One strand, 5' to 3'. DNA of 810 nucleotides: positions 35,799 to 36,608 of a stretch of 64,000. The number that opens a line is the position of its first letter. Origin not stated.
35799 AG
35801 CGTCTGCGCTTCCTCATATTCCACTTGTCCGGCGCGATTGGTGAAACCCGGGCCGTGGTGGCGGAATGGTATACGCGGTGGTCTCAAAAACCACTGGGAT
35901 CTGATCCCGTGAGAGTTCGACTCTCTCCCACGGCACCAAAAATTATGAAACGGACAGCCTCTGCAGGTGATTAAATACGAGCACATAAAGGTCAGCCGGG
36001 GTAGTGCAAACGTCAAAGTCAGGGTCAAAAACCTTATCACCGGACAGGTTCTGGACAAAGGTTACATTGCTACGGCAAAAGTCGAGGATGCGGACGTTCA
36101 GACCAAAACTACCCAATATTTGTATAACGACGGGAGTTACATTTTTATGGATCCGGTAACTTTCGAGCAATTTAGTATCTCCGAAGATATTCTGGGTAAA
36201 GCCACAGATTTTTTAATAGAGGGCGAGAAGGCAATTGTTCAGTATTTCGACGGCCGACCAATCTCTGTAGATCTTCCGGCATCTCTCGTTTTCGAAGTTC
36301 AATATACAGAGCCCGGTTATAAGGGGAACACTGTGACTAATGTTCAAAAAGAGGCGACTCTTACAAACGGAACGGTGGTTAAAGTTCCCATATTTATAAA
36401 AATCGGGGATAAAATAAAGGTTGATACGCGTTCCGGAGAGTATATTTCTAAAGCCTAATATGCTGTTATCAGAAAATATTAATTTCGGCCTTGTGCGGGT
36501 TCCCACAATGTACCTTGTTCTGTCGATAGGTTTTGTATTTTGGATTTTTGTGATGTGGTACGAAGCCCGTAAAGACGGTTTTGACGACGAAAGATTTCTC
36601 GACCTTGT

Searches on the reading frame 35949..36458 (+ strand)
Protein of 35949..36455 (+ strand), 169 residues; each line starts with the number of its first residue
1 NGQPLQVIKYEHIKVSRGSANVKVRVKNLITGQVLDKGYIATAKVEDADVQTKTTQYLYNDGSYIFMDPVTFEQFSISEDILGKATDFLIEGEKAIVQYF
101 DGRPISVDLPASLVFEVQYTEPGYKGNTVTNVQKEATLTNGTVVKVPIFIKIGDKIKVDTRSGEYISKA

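Call 7: search_protein_families(library=pfam, proteins=[window:35949-36455:+], max_evalue=0.01)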
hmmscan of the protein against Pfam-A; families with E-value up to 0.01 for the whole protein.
window:35949-36455:+ (169 aa): 4 families
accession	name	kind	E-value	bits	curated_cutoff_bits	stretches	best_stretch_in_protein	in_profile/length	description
PF09285.17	Elong-fact-P_C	-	2.7e-23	81.8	25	1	115-168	3-56/56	Elongation factor P, C-terminal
PF01132.26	EFP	-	2e-17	63.3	27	1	53-105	1-54/54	Elongation factor P (EF-P) OB domain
PF08207.18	EFP_N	-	1.2e-11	44.9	23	1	1-45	14-58/58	Elongation factor P (EF-P) KOW-like domain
PF20606.3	DUF6799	-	0.0021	18.2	26.8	1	125-167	16-58/63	Domain of unknown function (DUF6799)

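Call 8: search_solved_structures(query=window:35949-36455:+, show_alignments=3)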
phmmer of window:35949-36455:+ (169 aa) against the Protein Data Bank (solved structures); distinct sequences matched with E-value up to 0.001: 12.
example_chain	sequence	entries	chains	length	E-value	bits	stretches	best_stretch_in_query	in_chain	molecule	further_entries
6s8z_A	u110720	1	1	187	2.7e-39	137.9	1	2-168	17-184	Elongation factor P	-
1yby_A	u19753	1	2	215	2.1e-38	135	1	2-168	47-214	Translation elongation factor P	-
6enj_w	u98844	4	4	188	2.6e-36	128.2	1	2-168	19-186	Elongation factor P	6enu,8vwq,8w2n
3a5z_B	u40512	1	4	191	2.8e-36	128.1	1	2-168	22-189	Elongation factor P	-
1ueb_A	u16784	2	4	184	3.5e-35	124.6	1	6-169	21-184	elongation factor P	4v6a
6rk3_A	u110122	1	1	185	3.6e-35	124.5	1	6-168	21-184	Elongation factor P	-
6rji_A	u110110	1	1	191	4e-35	124.4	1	6-168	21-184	Elongation factor P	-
3tre_A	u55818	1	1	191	4.6e-32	114.4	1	2-169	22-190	Elongation factor P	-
5j3b_A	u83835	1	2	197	2.2e-31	112.2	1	3-169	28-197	Elongation factor P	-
3oyy_A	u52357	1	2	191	1.2e-27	100.1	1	1-168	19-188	Elongation factor P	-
6j7m_M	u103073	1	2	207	1.5e-27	99.7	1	1-168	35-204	Elongation factor P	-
8s8u_A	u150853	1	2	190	2.7e-15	59.9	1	15-168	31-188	Elongation factor P-like protein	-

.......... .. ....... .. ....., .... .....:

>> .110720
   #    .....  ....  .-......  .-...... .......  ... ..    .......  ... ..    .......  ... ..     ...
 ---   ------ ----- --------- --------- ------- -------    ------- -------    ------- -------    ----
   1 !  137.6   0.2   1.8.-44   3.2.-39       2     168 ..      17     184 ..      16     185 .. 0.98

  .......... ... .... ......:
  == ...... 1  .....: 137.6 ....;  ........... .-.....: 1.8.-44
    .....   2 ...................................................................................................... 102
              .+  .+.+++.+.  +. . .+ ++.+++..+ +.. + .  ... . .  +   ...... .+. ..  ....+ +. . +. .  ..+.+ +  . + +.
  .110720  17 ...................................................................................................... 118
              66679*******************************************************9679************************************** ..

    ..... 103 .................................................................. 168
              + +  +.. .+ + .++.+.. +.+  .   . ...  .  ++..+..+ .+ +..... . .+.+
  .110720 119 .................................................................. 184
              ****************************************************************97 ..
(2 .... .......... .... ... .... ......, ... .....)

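Call 9: find_homologous_proteins(query=window:35949-36455:+, max_evalue=1e-20)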
Query window:35949-36455:+ (169 aa): 3077 proteins with E <= 1e-20 among 3150 candidates; the best 120 are listed.
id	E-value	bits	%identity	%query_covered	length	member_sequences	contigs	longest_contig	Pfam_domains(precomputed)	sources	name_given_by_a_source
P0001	2.1e-99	348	95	100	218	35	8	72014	PF09285.18,PF01132.28,PF08207.19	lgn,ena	-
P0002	1.4e-89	316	88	100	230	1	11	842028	PF09285.18,PF01132.28,PF08207.19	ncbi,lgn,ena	-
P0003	1.8e-89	316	85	100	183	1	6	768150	PF09285.18,PF01132.28,PF08207.19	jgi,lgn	-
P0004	4.1e-85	301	80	100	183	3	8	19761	PF09285.18,PF01132.28,PF08207.19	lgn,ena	-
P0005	3.5e-83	295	80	100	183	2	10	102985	PF09285.18,PF01132.28,PF08207.19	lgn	-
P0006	2.2e-77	276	74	100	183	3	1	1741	PF09285.18,PF01132.28,PF08207.19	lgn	-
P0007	2.9e-75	269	73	96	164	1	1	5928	PF09285.18,PF01132.28,PF08207.19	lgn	-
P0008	7.7e-73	262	69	100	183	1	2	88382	PF09285.18,PF01132.28,PF08207.19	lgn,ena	-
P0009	6.6e-72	259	69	100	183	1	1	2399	PF09285.18,PF01132.28,PF08207.19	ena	-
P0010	3.0e-71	256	69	100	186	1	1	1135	PF09285.18,PF01132.28,PF08207.19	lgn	-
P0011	1.7e-70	254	67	99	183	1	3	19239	PF09285.18,PF01132.28,PF08207.19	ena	-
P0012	1.8e-70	254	66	100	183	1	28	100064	PF09285.18,PF01132.28,PF08207.19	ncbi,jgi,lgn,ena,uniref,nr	ncbi:MAG: Elongation factor P [candidate division WWE3 bacterium GW2011_GWC1_41_7]|jgi:elongation fa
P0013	3.2e-70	253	68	100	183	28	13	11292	PF09285.18,PF01132.28,PF08207.19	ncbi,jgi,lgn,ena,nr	ncbi:MAG TPA: elongation factor P [bacterium]|nr:elongation factor P [bacterium]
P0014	4.6e-70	253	69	100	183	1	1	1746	PF09285.18,PF01132.28,PF08207.19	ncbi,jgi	jgi:elongation factor P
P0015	5.4e-70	252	66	100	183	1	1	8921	PF09285.18,PF01132.28,PF08207.19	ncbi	-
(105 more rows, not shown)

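Call 11: find_encoding_contigs(protein=P0001, flank=3000, max_places=8)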
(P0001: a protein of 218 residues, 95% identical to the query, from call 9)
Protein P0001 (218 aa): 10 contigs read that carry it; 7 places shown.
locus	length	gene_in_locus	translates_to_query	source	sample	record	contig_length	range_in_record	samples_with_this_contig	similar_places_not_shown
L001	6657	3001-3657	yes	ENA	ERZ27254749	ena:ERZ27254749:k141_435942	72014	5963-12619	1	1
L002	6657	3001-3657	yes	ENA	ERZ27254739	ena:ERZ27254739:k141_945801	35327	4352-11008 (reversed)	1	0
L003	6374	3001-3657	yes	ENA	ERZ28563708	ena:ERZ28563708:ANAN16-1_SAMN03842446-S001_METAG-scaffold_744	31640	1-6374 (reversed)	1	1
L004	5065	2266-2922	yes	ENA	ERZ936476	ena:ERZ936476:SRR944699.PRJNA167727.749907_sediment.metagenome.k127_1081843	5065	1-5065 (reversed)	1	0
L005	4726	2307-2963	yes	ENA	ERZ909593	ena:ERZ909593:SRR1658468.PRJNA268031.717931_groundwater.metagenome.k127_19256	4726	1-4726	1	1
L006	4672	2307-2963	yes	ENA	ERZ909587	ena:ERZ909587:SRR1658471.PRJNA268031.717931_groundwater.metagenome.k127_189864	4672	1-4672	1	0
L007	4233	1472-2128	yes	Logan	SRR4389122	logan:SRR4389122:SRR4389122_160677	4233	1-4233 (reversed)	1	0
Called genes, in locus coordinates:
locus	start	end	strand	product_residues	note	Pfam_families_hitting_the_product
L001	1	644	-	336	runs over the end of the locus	PF00892:EamA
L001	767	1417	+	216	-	PF13483:Lactamase_B_3, PF12706:Lactamase_B_2 (weak)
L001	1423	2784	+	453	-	PF00772:DnaB, PF03796:DnaB_C, PF13481:AAA_25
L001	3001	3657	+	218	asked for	PF08207:EFP_N, PF01132:EFP, PF09285:Elong-fact-P_C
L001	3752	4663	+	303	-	PF01258:zf-dskA_traR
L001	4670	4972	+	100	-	PF01252:Peptidase_A8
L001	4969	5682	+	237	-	PF00849:PseudoU_synth_2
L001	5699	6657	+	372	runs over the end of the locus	-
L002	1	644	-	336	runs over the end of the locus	PF00892:EamA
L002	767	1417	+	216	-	PF13483:Lactamase_B_3, PF12706:Lactamase_B_2 (weak)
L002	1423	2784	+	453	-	PF00772:DnaB, PF03796:DnaB_C, PF13481:AAA_25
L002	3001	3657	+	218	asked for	PF08207:EFP_N, PF01132:EFP, PF09285:Elong-fact-P_C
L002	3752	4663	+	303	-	PF01258:zf-dskA_traR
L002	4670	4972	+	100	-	PF01252:Peptidase_A8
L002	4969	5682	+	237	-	PF00849:PseudoU_synth_2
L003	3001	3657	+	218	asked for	PF08207:EFP_N, PF01132:EFP, PF09285:Elong-fact-P_C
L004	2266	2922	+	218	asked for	PF08207:EFP_N, PF01132:EFP, PF09285:Elong-fact-P_C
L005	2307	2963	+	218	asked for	PF08207:EFP_N, PF01132:EFP, PF09285:Elong-fact-P_C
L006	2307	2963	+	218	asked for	PF08207:EFP_N, PF01132:EFP, PF09285:Elong-fact-P_C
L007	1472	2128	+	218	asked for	PF08207:EFP_N, PF01132:EFP, PF09285:Elong-fact-P_C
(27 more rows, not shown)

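Call 12: find_encoding_contigs(protein=P0002, flank=3000, max_places=4)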
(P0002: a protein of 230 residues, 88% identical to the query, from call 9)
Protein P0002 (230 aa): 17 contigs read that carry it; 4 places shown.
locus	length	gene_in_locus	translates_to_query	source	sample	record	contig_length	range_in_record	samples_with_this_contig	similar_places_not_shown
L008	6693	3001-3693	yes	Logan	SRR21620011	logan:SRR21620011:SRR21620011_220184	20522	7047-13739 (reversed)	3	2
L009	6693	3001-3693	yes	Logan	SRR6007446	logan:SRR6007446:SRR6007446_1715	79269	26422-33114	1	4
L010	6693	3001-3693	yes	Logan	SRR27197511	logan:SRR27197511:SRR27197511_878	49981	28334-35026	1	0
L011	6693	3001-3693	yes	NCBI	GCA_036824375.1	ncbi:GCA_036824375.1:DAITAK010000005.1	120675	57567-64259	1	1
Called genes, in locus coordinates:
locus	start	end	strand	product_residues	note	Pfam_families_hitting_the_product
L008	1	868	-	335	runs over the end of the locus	PF00892:EamA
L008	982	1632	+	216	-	PF13483:Lactamase_B_3, PF12706:Lactamase_B_2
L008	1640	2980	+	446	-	PF00772:DnaB, PF13481:AAA_25, PF03796:DnaB_C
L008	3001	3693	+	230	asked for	PF08207:EFP_N, PF01132:EFP, PF09285:Elong-fact-P_C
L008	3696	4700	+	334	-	PF01258:zf-dskA_traR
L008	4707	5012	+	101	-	PF01252:Peptidase_A8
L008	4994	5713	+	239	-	PF00849:PseudoU_synth_2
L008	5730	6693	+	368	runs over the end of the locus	PF13399:LytR_C (weak)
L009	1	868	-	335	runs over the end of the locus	PF00892:EamA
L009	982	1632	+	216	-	PF13483:Lactamase_B_3, PF12706:Lactamase_B_2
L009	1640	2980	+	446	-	PF00772:DnaB, PF13481:AAA_25, PF03796:DnaB_C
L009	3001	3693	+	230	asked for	PF08207:EFP_N, PF01132:EFP, PF09285:Elong-fact-P_C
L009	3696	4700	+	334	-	PF01258:zf-dskA_traR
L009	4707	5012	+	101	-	PF01252:Peptidase_A8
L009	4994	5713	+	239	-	PF00849:PseudoU_synth_2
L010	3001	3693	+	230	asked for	PF08207:EFP_N, PF01132:EFP, PF09285:Elong-fact-P_C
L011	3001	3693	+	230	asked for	PF08207:EFP_N, PF01132:EFP, PF09285:Elong-fact-P_C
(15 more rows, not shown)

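Call 13: find_encoding_contigs(protein=P0003, flank=3000, max_places=4)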
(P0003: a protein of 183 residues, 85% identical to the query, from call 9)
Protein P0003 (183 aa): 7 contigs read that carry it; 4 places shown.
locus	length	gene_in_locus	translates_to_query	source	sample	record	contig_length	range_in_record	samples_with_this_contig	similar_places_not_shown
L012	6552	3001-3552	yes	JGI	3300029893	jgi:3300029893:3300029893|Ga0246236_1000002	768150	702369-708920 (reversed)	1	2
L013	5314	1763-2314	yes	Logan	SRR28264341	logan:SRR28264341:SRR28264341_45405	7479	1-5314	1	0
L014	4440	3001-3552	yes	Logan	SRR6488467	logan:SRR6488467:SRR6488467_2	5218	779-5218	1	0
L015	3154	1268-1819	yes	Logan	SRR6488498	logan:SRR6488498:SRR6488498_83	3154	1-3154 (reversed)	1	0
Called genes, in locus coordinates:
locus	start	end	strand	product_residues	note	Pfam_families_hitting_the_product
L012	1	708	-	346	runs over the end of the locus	PF00892:EamA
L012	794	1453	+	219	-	PF13483:Lactamase_B_3, PF12706:Lactamase_B_2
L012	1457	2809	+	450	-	PF00772:DnaB, PF03796:DnaB_C, PF13481:AAA_25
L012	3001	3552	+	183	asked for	PF08207:EFP_N, PF01132:EFP, PF09285:Elong-fact-P_C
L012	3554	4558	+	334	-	PF01258:zf-dskA_traR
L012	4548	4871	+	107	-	PF01252:Peptidase_A8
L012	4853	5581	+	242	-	PF00849:PseudoU_synth_2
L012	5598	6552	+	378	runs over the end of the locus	PF13399:LytR_C (faint)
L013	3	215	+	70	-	?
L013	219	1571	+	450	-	PF00772:DnaB, PF03796:DnaB_C, PF13481:AAA_25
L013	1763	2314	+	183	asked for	PF08207:EFP_N, PF01132:EFP, PF09285:Elong-fact-P_C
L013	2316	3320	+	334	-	PF01258:zf-dskA_traR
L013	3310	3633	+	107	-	PF01252:Peptidase_A8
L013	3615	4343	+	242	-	PF00849:PseudoU_synth_2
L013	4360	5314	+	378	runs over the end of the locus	PF13399:LytR_C (faint)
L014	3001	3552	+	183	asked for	PF08207:EFP_N, PF01132:EFP, PF09285:Elong-fact-P_C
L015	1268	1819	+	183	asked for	PF08207:EFP_N, PF01132:EFP, PF09285:Elong-fact-P_C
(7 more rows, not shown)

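Call 17: find_encoding_contigs(protein=window:35967-36458:+, flank=3000, max_places=8)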
Protein window:35967-36458:+ (163 aa): no gene with exactly this product is on record in the collection.

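Call 19: find_related_loci(query=window:35949-36455:+, collection=genome_contigs, flank=3000)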
Query window:35949-36455:+ (169 aa) in genome_contigs; peptide patterns used: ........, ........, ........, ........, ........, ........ (x = any residue, [..] = any of these).
243 stretches matched a pattern; 143 encode a relative of the query (tblastn E <= 1e-3); the best 80 are kept; 80 distinct loci.
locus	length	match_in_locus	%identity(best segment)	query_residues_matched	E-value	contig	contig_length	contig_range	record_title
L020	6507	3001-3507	97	1-169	2e-108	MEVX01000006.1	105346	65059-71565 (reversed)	MAG: candidate division WWE3 bacterium RIFOXYB1_FULL_43_24 rifoxyb1_full_scaffold_166, whole genome shotgun sequence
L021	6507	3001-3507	95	1-169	9e-107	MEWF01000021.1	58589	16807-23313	MAG: candidate division WWE3 bacterium RIFOXYC2_FULL_42_13 rifoxyc2_full_scaffold_594, whole genome shotgun sequence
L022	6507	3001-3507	92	1-169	5e-104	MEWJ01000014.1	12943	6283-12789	MAG: candidate division WWE3 bacterium RIFOXYD1_FULL_43_17 rifoxyd1_full_scaffold_2216, whole genome shotgun sequence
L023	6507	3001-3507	93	1-169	1e-103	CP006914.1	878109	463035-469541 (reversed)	Candidate division WWE3 bacterium RAAC2_WWE3_1 chromosome, complete genome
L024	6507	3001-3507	88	1-169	3e-97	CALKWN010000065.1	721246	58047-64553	MAG TPA_asm: uncultured candidate division WWE3 bacterium isolate SRR6007446_bin.103_CONCOCT_v1.1_MAG genome assembly, c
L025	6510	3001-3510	78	1-169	2e-84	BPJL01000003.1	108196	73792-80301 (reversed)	MAG: Patescibacteria group bacterium KatS3mg101 DNA, contig_15160, whole genome shotgun sequence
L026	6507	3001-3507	73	1-169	3e-83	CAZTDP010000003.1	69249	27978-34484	MAG TPA_asm: uncultured Candidatus Saccharibacteria bacterium isolate SRP192927_co3_84 genome assembly, contig: NODE_629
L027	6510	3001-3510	63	1-169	3e-71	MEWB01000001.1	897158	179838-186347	MAG: candidate division WWE3 bacterium RIFOXYC1_FULL_40_10 RIFOXYC1_FULL_WWE3_40_10_complete_curated, whole genome shotg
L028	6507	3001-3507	59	1-169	3e-63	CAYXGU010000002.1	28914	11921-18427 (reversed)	MAG TPA_asm: uncultured Candidatus Saccharibacteria bacterium isolate SRP329715_co1_64 genome assembly, contig: NODE_225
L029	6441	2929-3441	45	1-169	7e-50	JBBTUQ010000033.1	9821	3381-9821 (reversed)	MAG: Patescibacteria group bacterium isolate H41-bin097_1 H41_bin097_1_000000000033, whole genome shotgun sequence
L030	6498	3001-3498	50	1-165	6e-48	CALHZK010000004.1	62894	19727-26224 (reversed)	MAG TPA_asm: uncultured Candidatus Saccharibacteria bacterium isolate ERR589445_bin.52_CONCOCT_v1.1_MAG genome assembly,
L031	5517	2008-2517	45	1-169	3e-47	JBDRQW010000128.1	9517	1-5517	MAG: Candidatus Beckwithbacteria bacterium isolate MEGAHIT-group-2.65 k141_347604, whole genome shotgun sequence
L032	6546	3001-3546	43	5-168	2e-46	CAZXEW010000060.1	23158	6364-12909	MAG TPA_asm: uncultured Gammaproteobacteria bacterium isolate binchicken_co203_146 genome assembly, contig: k141_804400,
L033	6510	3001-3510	48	1-169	3e-50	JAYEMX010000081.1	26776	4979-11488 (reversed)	MAG: Patescibacteria group bacterium isolate MAG070 MAG070_81, whole genome shotgun sequence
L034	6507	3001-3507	44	1-168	1e-46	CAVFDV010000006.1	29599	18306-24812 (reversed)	Oscillibacter sp. MSJ-31 isolate H07611-L1_cleanbin_000011 genome assembly, contig: Spades_H07611-L1_contig_441, whole g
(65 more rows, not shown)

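Call 31: list_cluster_members(proteins=[P0001, L101:4669-5217:+])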
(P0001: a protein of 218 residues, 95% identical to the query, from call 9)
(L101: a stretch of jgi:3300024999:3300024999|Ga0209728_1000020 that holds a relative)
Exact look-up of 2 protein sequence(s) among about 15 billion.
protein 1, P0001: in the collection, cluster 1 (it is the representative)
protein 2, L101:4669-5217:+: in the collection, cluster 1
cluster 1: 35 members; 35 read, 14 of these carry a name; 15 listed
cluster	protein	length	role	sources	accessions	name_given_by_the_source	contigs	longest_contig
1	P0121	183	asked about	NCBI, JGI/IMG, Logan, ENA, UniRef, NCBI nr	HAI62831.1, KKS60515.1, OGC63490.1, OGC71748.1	TPA: elongation factor P [candidate division WWE3 bacterium] | Elongation factor P n=1 Tax=candidate division WWE3 bacterium RIFOXYB1_FULL_42_27 ... | MAG: translation elongation factor P (EF-P)/translation initiation factor 5A (eIF-5A) ...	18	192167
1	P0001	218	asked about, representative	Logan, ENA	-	-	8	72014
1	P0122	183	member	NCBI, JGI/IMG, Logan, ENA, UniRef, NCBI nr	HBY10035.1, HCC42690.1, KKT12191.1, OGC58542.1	elongation factor P [candidate division WWE3 bacterium RIFOXYC2_FULL_42_13] | Elongation factor P n=2 Tax=Katanobacteria TaxID=422282 RepID=A0A0G1EQ60_UNCKA | MAG: translation elongation factor P (EF-P)/translation initiation factor 5A (eIF-5A) ...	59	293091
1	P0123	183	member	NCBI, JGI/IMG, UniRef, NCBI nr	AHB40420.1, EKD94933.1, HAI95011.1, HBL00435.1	MAG: hypothetical protein ACD_25C00153G0001 [uncultured bacterium] | Elongation factor P n=1 Tax=candidate division WWE3 bacterium TaxID=2053526 ... | Elongation factor P [candidate division WWE3 bacterium RAAC2_WWE3_1]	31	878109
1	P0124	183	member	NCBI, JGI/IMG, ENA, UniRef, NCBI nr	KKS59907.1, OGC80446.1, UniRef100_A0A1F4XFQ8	elongation factor P [candidate division WWE3 bacterium RIFOXYD1_FULL_43_17] | Elongation factor P n=2 Tax=Katanobacteria TaxID=422282 RepID=A0A1F4XFQ8_UNCKA | MAG: translation elongation factor P (EF-P)/translation initiation factor 5A (eIF-5A) ...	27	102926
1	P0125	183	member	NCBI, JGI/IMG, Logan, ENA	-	elongation factor P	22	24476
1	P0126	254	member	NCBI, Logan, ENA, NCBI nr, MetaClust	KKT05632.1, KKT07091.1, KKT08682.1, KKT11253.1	MAG: Elongation factor P [candidate division WWE3 bacterium GW2011_GWE2_43_18] | status=active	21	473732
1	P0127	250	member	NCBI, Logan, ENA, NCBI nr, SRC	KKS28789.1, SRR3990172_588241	MAG: Elongation factor P [candidate division WWE3 bacterium GW2011_GWB1_42_117]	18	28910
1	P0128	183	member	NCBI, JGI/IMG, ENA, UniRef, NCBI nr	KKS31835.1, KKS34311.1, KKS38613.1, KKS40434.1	elongation factor P [candidate division WWE3 bacterium RIFOXYB1_FULL_43_24] | Elongation factor P n=2 Tax=Katanobacteria TaxID=422282 RepID=A0A0G1BMD3_UNCKA | MAG: translation elongation factor P (EF-P)/translation initiation factor 5A (eIF-5A) ...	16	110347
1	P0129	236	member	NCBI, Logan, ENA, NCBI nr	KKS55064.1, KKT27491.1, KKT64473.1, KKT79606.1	MAG: Elongation factor P [candidate division WWE3 bacterium GW2011_GWA1_43_94] | MAG: Elongation factor P [candidate division WWE3 bacterium GW2011_GWD2_42_34]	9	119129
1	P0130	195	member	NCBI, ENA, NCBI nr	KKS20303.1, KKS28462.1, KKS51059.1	MAG: translation elongation factor P (EF-P)/translation initiation factor 5A (eIF-5A) ...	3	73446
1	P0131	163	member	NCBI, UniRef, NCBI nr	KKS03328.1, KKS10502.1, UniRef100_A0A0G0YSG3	MAG: Elongation factor P [candidate division WWE3 bacterium GW2011_GWF2_41_45] | Elongation factor P n=1 Tax=candidate division WWE3 bacterium GW2011_GWC2_41_23 ... | MAG: Elongation factor P [candidate division WWE3 bacterium GW2011_GWC2_41_23]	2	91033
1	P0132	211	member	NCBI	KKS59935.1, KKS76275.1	MAG: translation elongation factor P (EF-P)/translation initiation factor 5A (eIF-5A), ...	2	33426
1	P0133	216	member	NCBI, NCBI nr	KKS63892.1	MAG: translation elongation factor P (EF-P)/translation initiation factor 5A (eIF-5A) ...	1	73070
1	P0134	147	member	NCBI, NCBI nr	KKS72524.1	MAG: translation elongation factor P (EF-P)/translation initiation factor 5A (eIF-5A) ...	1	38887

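Call 33: find_encoding_contigs(protein=P0134, flank=1500, max_places=3)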
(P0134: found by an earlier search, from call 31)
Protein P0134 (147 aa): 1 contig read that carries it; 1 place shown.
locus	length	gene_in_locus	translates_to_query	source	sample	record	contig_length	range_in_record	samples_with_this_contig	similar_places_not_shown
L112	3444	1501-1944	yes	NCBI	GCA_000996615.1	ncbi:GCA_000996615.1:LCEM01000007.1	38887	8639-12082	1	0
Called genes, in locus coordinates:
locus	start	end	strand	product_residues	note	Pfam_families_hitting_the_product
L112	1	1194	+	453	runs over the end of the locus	PF00772:DnaB, PF03796:DnaB_C, PF13481:AAA_25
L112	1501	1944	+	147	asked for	PF01132:EFP, PF09285:Elong-fact-P_C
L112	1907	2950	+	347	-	PF01258:zf-dskA_traR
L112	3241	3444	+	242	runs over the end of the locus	PF00849:PseudoU_synth_2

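Call 34: find_encoding_contigs(protein=P0131, flank=1500, max_places=3)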
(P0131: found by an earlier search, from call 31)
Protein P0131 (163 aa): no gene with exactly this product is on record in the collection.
